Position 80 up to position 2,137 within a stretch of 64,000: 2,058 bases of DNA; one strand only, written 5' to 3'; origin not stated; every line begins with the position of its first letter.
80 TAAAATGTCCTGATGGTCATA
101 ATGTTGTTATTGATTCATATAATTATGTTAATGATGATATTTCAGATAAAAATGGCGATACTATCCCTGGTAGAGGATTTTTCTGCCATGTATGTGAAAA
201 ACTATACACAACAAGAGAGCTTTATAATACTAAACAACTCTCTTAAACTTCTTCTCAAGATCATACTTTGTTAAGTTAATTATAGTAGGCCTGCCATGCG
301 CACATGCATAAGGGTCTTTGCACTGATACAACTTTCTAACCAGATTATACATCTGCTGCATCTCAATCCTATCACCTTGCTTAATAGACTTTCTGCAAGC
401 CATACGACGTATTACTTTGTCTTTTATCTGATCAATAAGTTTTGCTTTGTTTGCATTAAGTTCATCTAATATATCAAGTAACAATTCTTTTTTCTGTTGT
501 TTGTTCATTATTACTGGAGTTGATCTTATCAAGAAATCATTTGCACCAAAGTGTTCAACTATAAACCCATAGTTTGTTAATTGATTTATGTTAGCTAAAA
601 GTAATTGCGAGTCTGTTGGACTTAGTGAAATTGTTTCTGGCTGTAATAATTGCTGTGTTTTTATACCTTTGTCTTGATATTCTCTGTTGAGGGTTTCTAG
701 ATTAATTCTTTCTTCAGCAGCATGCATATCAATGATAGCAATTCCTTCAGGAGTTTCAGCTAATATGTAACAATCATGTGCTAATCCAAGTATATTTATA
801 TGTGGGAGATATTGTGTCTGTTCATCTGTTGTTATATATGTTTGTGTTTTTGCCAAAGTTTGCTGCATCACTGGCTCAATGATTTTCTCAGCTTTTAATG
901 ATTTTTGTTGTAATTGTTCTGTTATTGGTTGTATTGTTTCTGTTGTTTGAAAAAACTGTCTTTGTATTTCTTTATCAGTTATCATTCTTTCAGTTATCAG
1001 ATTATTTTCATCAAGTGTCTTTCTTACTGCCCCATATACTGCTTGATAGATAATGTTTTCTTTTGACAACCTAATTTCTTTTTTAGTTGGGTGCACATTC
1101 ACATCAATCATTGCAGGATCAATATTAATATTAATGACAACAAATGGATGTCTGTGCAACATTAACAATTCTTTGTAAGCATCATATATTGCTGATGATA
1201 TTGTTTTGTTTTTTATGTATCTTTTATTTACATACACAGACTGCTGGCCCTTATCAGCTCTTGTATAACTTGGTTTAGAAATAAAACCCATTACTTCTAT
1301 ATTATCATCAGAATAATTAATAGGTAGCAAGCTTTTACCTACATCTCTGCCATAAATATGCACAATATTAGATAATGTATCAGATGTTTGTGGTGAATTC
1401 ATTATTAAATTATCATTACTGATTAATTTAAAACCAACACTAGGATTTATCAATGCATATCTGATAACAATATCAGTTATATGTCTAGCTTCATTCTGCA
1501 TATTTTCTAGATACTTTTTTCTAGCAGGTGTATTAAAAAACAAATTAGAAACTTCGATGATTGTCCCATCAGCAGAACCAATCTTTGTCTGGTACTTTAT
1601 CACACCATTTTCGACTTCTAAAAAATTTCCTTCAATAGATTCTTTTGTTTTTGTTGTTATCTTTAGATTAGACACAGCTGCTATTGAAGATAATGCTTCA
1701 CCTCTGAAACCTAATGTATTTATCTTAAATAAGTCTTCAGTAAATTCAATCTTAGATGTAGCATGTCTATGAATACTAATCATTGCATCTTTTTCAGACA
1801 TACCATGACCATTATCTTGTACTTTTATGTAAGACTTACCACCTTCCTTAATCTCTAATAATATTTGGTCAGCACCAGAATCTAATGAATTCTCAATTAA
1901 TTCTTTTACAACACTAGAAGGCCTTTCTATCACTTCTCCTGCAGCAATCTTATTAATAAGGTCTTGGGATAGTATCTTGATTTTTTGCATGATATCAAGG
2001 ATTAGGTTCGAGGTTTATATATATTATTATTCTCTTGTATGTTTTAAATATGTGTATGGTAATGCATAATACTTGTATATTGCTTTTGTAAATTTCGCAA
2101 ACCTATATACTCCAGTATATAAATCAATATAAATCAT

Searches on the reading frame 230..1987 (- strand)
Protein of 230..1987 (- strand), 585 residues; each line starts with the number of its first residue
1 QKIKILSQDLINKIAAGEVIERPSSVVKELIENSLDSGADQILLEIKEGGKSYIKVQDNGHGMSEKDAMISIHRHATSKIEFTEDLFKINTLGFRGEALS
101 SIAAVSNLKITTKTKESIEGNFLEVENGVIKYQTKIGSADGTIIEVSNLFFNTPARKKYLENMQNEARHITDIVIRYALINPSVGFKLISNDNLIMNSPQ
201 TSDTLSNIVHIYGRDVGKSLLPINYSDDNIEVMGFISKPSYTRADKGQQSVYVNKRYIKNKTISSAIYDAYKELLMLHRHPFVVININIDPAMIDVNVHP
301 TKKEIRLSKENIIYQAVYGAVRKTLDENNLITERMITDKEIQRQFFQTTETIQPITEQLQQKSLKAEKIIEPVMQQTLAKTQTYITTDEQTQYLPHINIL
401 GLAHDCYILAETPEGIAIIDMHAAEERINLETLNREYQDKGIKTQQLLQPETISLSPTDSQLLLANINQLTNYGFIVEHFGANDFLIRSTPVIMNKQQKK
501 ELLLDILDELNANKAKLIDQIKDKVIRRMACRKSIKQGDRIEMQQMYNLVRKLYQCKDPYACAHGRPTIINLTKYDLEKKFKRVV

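Call 60: search_protein_families(library=pfam, proteins=[window:230-1987:-], max_evalue=0.00001)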
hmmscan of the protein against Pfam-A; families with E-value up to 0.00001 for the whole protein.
window:230-1987:- (585 aa): 3 families
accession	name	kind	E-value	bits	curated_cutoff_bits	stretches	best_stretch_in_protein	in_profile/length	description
PF01119.25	DNA_mis_repair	-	1.7e-39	134.5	26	1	209-325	2-118/119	DNA mismatch repair protein, C-terminal domain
PF08676.16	MutL_C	-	3.7e-38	130.8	25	1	400-540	1-141/142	MutL C terminal dimerisation domain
PF13589.12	HATPase_c_3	-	9.5e-12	45.6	25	1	24-126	4-106/137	Histidine kinase-, DNA gyrase B-, and HSP90-like ATPase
